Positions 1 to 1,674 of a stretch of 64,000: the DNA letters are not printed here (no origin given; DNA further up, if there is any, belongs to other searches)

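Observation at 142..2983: Possible porin-cytochrome pair: outer-membrane barrel-like ORF followed 2 nt later by a ~13-haem cytochrome c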

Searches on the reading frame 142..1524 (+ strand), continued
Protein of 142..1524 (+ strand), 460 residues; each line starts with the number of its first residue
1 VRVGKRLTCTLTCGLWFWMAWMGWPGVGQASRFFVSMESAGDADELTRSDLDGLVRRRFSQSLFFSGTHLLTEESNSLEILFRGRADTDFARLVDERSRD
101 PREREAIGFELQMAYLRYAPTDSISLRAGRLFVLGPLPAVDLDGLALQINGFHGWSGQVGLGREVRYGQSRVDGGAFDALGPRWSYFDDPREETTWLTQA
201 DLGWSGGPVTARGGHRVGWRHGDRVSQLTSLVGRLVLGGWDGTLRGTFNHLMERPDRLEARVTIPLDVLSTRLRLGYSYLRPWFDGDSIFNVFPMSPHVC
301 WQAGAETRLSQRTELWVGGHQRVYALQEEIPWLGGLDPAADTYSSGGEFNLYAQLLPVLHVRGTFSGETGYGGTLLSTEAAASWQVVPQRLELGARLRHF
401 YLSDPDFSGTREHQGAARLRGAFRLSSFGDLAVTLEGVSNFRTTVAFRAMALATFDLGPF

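Call 30: predict_structure(alignment_id=A3)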
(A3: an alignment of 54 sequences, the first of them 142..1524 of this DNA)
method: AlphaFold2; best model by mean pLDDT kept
length: 460 residues; sequences in the alignment: 54
mean_pLDDT: 87.3   pTM: 0.80
mean pLDDT of the five models: 87.3, 86.4, 85.9, 85.6, 85.2
residues with pLDDT >= 90: 289; 70-90: 104; 50-70: 44; < 50: 23
segments of 3 or more residues with pLDDT < 50: 168-186
pLDDT, mean of each block of 10 residues (from residue 1): 65 88 74 90 82 86 94 85 92 86 82 95 97 93 97 97 72 40 49 89 98 97 95 97 97 94 97 97 70 71 98 98 80 62 93 98 98 96 97 98 81 95 94 95 87 80
secondary structure, 60 per line:
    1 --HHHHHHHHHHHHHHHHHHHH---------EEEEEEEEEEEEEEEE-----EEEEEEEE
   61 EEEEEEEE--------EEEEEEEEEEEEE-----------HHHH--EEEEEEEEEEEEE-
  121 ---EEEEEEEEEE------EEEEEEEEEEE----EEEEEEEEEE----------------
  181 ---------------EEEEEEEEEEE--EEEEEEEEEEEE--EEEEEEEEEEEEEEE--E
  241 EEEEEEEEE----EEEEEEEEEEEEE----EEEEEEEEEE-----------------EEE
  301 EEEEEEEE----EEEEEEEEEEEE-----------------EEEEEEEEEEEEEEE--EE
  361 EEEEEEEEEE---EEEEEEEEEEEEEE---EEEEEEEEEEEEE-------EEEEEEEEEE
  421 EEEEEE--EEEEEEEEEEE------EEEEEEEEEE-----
elements in order: H3-22 E32-47 E53-68 E77-89 H101-104 E107-119 E124-133 E140-150 E155-164 E196-206 E209-220 E223-237 E240-249 E254-266 E271-280 E298-308 E313-324 E342-356 E359-370 E374-387 E391-403 E411-426 E429-439 E446-455
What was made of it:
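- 142..1524 (+): Gene for the outer-membrane beta-barrel (460 aa precursor, 22 predicted strands); Pcc-type porin-like sheath. AF2 model with pLDDT 87.3, pTM 0.80 and 22 strands (call 30).
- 142..231 (+): Signal peptide of the barrel (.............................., cleavage inferred after residue 30). Modelled as an N-terminal helix, residues 3-22, ahead of strand 1 at residue 32 (call 30).
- On MtrAB / PioAB / MtoAB: ORF1 has 22 strands and 460 aa (call 30).
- On TonB-dependent receptors: The mature protein begins directly with strand 1 (call 30).
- The AF2 model has 22 strands, pLDDT 87.3 and pTM 0.80 (call 30). ORF1 lacks the periplasmic N- and C-terminal domains and the plug of ushers, and the POTRA domains of TpsB or Omp85 transporters; it is barrel only (call 30).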

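Call 34: search_solved_structures(query=A3, max_evalue=10)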
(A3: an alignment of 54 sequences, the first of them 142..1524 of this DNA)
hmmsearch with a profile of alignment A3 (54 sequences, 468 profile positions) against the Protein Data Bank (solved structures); distinct sequences matched with E-value up to 10: 0.

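Call 39: search_protein_families(library=pfam, proteins=[L013:5661-7454:+, L014:8418-9071:+, L010:9963-12170:-, L023:10301-11020:+, L011:3131-3520:+, L041:2125-4086:-, L023:1930-3816:+, L018:3372-4286:+, L031:5785-6585:-, L009:3167-3859:-], max_evalue=0.001)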
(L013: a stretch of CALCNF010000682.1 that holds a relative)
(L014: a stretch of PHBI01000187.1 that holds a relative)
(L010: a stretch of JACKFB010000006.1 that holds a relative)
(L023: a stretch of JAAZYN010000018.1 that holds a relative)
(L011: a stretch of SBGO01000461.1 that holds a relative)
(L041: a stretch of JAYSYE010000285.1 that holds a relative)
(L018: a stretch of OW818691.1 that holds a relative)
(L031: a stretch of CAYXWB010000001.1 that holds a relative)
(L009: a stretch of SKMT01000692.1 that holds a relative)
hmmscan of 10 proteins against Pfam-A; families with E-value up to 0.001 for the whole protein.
L013:5661-7454:+ (597 aa): 0 families

L014:8418-9071:+ (217 aa): 0 families

L010:9963-12170:- (735 aa): 6 families
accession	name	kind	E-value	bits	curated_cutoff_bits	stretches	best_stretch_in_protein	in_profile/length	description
PF02754.22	CCG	-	2e-39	134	20.6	2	623-711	1-85/85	Cysteine-rich domain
PF13187.11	Fer4_9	-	2.9e-09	37.3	27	1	350-428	2-49/52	4Fe-4S dicluster domain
PF13237.11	Fer4_10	-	1.1e-08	35.3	25.5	1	346-427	5-53/53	4Fe-4S dicluster domain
PF13183.11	Fer4_8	-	1.3e-06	29.3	27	1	349-429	4-67/68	4Fe-4S dicluster domain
PF13484.11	Fer4_16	-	7.2e-06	27.1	30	0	350-370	2-21/66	4Fe-4S double cluster binding domain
PF13534.11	Fer4_17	-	0.00011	23.2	22.2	1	349-430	1-60/61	4Fe-4S dicluster domain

L023:10301-11020:+ (239 aa): 4 families
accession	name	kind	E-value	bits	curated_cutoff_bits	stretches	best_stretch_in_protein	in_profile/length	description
PF02390.23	Methyltransf_4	-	1.2e-38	132.7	24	1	63-226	2-167/173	Putative methyltransferase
PF13649.12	Methyltransf_25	-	8.2e-06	26.9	27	1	68-172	3-97/97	Methyltransferase domain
PF13847.12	Methyltransf_31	-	6.7e-05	23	27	1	69-178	10-111/145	Methyltransferase domain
PF08241.18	Methyltransf_11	-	0.00044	21.3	21.2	0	68-175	2-94/95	Methyltransferase domain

L011:3131-3520:+ (129 aa): 0 families

L041:2125-4086:- (653 aa): 5 families
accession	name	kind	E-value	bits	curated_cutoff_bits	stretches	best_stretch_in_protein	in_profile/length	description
PF00069.31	Pkinase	-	2.1e-37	129.4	31.7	1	75-332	5-257/263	Protein kinase domain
PF07714.23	PK_Tyr_Ser-Thr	-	9.8e-31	107.4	23.1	1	74-326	4-249/258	Protein tyrosine and serine/threonine kinase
PF08308.17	PEGA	-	3.4e-05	24.1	20.8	1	584-625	2-45/71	PEGA domain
PF01636.29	APH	-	4.2e-05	23.9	23.2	0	181-223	158-195/239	Phosphotransferase enzyme family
PF17667.7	Pkinase_fungal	-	0.00056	19.2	24.1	1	197-270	306-385/387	Fungal protein kinase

L023:1930-3816:+ (628 aa): 2 families
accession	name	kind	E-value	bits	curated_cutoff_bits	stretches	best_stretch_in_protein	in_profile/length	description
PF00501.34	AMP-binding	-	6.4e-64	216.6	29.9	1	36-455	4-384/384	AMP-binding enzyme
PF23562.2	AMP-binding_C_3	-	5.3e-10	40.2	20.8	1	492-626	2-122/124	AMP-binding enzyme C-terminal domain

L018:3372-4286:+ (304 aa): 2 families
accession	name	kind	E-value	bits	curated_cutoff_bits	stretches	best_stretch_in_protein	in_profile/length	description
PF00535.33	Glycos_transf_2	-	9e-28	97.7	23.3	1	71-235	2-167/168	Glycosyl transferase family 2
PF13641.12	Glyco_tranf_2_3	-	9.1e-09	36.1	27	1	66-266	1-205/230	Glycosyltransferase like family 2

L031:5785-6585:- (266 aa): 1 family
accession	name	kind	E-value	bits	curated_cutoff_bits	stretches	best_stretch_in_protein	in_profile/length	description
PF07963.17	N_methyl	-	7.1e-09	35.3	21.2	1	19-41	4-26/27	Prokaryotic N-terminal methylation motif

L009:3167-3859:- (230 aa): 1 family
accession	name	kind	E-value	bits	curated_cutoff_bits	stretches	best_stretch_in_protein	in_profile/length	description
PF07963.17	N_methyl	-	1.3e-07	31.3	21.2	1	44-65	5-26/27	Prokaryotic N-terminal methylation motif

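Call 47: find_homologous_proteins(query=A3, max_evalue=0.001)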
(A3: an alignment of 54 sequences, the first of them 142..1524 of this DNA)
Query A3 (54 sequences) (460 aa, profile of the alignment): 3 proteins with E <= 0.001 among 8000 candidates.
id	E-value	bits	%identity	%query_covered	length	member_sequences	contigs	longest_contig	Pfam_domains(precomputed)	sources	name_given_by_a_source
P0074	1.4e-136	474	37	12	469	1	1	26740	-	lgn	-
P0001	5.0e-112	393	100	95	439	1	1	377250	-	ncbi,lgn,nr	ncbi:MAG: hypothetical protein JW797_11130 [Bradymonadales bacterium]|nr:hypothetical protein [Brady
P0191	2.0e-57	213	40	9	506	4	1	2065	-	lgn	-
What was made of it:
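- Tried and rejected: Third word-seeded homologue search with the 54-sequence barrel profile: it returned only 3 proteins, because the candidate list saturated, and gave no organism names (call 47).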

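Call 48: list_cluster_members(proteins=[P0048, P0077, P0095, P0100, P0105, P0114, P0125, P0131, P0138, P0141])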
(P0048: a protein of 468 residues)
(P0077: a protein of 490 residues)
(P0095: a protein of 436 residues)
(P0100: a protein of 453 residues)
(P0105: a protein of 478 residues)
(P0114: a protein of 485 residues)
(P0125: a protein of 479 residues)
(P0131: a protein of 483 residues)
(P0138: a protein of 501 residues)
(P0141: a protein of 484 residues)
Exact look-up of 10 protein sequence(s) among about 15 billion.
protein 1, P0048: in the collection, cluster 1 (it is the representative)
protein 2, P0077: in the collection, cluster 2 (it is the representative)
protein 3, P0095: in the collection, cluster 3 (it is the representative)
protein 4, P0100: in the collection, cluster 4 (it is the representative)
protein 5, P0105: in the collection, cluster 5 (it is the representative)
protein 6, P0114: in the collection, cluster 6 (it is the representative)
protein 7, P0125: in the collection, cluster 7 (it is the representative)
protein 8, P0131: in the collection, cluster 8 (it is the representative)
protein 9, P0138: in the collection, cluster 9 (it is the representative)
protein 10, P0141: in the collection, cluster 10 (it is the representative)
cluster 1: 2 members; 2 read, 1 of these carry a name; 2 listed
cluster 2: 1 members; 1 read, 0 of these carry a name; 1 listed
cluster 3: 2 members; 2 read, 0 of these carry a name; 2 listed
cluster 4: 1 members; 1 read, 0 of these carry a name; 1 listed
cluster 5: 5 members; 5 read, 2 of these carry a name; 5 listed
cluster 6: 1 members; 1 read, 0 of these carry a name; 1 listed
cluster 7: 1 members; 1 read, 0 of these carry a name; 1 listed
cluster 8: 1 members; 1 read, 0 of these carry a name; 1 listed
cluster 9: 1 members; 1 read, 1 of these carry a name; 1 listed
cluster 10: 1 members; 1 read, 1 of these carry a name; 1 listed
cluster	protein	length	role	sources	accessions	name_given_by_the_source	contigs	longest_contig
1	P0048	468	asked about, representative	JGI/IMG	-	hypothetical protein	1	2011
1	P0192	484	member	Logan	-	-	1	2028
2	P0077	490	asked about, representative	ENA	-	-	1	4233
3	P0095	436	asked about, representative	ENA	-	-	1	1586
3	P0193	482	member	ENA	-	-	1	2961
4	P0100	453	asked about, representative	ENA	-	-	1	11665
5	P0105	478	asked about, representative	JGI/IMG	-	-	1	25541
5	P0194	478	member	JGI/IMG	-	hypothetical protein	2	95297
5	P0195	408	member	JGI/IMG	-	hypothetical protein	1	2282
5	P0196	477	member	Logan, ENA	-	-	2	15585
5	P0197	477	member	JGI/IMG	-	-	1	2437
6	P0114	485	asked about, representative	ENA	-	-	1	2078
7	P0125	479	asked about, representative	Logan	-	-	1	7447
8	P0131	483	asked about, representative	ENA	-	-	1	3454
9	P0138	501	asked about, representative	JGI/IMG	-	hypothetical protein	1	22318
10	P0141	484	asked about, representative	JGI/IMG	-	hypothetical protein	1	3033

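Call 49: find_encoding_contigs(protein=P0138, flank=6000, max_places=1)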
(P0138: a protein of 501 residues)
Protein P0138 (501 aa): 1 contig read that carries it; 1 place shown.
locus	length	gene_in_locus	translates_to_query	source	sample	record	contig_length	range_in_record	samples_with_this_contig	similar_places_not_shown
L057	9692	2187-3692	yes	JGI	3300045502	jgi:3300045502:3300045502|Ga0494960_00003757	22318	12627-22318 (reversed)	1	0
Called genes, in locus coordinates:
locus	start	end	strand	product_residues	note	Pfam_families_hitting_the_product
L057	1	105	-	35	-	?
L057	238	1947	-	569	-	-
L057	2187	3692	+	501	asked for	-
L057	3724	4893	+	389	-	PF14522:Cytochrome_C7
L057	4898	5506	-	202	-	PF05951:Peptidase_M15_2, PF08291:Peptidase_M15_3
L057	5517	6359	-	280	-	-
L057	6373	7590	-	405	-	PF14306:PUA_2, PF01747:ATP-sulfurylase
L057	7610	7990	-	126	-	PF07238:PilZ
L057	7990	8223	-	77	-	PF01206:TusA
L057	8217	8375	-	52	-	-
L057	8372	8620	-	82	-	-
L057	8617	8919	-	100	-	-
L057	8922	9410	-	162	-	PF14464:Prok-JAB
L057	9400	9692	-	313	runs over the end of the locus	PF00291:PALP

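Call 50: find_encoding_contigs(protein=P0194, flank=6000, max_places=1)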
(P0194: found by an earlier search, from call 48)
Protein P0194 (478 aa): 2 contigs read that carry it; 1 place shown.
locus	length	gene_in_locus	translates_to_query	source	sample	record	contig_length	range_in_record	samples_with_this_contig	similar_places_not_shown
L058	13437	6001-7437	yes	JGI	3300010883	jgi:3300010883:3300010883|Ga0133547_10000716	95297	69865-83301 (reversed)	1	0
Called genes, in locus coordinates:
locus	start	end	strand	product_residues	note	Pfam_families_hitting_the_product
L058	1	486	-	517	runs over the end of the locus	PF01039:Carboxyl_trans, PF03255:ACCA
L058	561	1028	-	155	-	-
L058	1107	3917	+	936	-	PF03176:MMPL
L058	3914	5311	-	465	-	PF00905:Transpeptidase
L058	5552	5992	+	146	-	PF07635:PSCyt1 (weak)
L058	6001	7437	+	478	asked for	-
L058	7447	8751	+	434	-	PF14522:Cytochrome_C7, PF14537:Cytochrom_c3_2 (faint), PF14522:Cytochrome_C7 (weak)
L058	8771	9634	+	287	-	-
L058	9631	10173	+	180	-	PF04386:SspB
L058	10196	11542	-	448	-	PF03448:MgtE_N, PF00571:CBS, PF01769:MgtE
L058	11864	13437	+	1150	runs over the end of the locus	PF13517:FG-GAP_3 (faint)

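Call 58: fold_search(model_id=the predicted structure, library=pdb)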
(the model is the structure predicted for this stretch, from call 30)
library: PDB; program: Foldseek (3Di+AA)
matches with E <= 10: 809; with E <= 0.001: 214
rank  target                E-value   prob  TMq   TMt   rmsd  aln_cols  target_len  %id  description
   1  5ldt_A                1.4e-07  1.00  0.33  0.36  14.4       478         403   11  Crystal Structures of MOMP from Campylobacter jejuni (released 2016-10-26)
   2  6ehe                  4.1e-07  1.00  0.24  0.32  17.7       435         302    9  OmpTdeltaL8 (loop L8 deletion mutant of OmpT), an outer membrane protein of Vibrio cholerae (released 2018-04-25)
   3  2vqi_B                1.1e-06  1.00  0.43  0.42  11.6       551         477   10  Structure of the P pilus usher (PapC) translocation pore (released 2008-05-27)
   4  2vqi_A                1.3e-06  1.00  0.39  0.38  13.1       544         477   11  Structure of the P pilus usher (PapC) translocation pore (released 2008-05-27)
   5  6ehd                  1.5e-06  1.00  0.22  0.26  18.7       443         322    9  OmpT (in-vitro folded), an outer membrane protein of Vibrio cholerae (released 2018-04-25)
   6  7vu2                  2.3e-06  1.00  0.34  0.35  13.2       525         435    9  Chitoporin from Serratia marcescens (released 2022-11-09)
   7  3rfz_B                2.8e-06  1.00  0.54  0.35   7.0       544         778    9  Crystal structure of the FimD usher bound to its cognate FimC:FimH substrate (released 2011-06-01)
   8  5dl8_A                3.1e-06  1.00  0.36  0.41  12.5       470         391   10  Crystal structure of Acinetobacter baumannii OccAB4 (released 2016-02-03)
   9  5dl7                  3.7e-06  1.00  0.38  0.42  10.2       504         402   10  Crystal structure of Acinetobacter baumannii OccAB3 (released 2016-02-03)
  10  5oyk                  8.2e-06  1.00  0.21  0.24  18.1       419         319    9  Outer-membrane expressed OmpT of Vibrio cholerae (released 2018-04-25)
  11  6ehf                  1.1e-05  1.00  0.20  0.25  17.3       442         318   10  OmpT (in-vitro folded), an outer membrane protein Vibrio cholerae (trimer form) (released 2018-04-25)
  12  7vtz                  1.4e-05  1.00  0.34  0.35  14.2       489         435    8  Chitoporin from Escherichia coli (released 2022-11-09)
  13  6ehb_B                1.4e-05  1.00  0.26  0.33  13.5       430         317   11  OmpU, an outer membrane protein, of Vibrio cholerae (released 2018-04-25)
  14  9fxs_D                1.5e-05  1.00  0.41  0.30  18.7       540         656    9  Cryo-EM structure of the type 1 pilus complex including pilus rod and FimI-bound assembly platform after incorporation (released 2025-06-04)
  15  9a32_MODEL_1_A        1.5e-05  1.00  0.21  0.25  19.4       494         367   10  Model of E. coli OmpC by in-cell photo-crosslinking MS and deep learning (released 2023-02-24)
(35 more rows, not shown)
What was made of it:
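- The best Foldseek TM scores are to the FimD and PapC usher barrels (TMq 0.43-0.54; call 58).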
